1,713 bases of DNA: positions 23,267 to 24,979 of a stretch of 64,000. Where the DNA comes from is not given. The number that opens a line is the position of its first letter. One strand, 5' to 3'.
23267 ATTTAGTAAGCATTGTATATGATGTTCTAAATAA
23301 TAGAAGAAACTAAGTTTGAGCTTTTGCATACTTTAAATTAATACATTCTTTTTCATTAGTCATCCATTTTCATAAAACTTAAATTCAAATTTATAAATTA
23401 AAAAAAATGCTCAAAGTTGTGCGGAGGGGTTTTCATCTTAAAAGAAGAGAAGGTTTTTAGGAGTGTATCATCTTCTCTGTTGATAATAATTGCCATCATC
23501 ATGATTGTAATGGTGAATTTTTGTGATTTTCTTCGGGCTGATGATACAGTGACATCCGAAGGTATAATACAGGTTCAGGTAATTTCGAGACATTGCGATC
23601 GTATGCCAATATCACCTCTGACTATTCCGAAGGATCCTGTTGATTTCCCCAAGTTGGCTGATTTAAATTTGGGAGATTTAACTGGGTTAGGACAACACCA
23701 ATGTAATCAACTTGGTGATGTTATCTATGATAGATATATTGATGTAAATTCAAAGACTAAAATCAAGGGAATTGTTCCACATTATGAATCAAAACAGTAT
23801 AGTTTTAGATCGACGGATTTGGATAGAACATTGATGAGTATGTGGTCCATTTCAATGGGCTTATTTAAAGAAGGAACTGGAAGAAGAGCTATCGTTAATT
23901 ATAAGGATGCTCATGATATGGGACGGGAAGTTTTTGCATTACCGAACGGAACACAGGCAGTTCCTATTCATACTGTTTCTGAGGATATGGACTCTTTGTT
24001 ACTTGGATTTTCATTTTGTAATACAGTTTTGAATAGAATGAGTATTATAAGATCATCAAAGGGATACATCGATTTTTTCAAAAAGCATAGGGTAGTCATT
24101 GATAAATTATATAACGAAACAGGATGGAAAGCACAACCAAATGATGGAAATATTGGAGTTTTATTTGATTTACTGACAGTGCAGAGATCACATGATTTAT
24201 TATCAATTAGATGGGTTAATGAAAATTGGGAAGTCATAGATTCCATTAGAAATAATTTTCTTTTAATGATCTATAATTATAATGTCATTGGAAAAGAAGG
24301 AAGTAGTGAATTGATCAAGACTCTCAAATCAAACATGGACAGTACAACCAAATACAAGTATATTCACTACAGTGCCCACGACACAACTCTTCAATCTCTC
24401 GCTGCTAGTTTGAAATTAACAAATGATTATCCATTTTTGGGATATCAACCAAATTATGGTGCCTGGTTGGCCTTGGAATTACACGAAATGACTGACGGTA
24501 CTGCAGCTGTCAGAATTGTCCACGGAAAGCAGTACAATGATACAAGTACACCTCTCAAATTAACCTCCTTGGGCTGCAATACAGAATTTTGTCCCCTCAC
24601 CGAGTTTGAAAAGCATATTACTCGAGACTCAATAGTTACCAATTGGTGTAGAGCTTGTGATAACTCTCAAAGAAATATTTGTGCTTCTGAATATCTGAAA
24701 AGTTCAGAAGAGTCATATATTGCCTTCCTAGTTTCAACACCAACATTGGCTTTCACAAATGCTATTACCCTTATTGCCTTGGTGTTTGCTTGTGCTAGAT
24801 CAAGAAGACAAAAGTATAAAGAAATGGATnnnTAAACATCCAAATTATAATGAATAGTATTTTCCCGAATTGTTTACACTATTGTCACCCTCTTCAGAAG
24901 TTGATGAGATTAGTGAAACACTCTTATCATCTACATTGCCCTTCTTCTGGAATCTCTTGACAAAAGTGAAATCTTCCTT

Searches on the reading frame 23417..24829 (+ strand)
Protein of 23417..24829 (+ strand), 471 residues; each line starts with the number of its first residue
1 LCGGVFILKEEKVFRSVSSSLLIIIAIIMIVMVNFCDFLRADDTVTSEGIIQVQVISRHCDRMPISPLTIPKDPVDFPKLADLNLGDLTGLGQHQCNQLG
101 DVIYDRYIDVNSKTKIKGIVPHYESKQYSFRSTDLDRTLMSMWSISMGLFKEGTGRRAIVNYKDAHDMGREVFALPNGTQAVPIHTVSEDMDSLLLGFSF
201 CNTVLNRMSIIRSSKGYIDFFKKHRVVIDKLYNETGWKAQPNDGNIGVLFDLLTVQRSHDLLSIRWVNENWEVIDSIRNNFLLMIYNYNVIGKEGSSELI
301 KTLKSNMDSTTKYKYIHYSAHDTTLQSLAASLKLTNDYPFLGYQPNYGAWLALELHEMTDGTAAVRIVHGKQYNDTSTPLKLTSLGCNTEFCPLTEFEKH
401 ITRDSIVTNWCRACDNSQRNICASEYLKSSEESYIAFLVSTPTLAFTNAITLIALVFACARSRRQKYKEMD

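Call 78: search_protein_families(library=pfam, proteins=[window:23417-24829:+], max_evalue=0.00001)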
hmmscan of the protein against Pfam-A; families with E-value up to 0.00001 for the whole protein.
window:23417-24829:+ (471 aa): 1 family
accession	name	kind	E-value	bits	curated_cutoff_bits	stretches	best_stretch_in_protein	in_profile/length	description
PF00328.27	His_Phos_2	-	5.2e-19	69.3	23.6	1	50-177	2-129/354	Histidine phosphatase superfamily (branch 2)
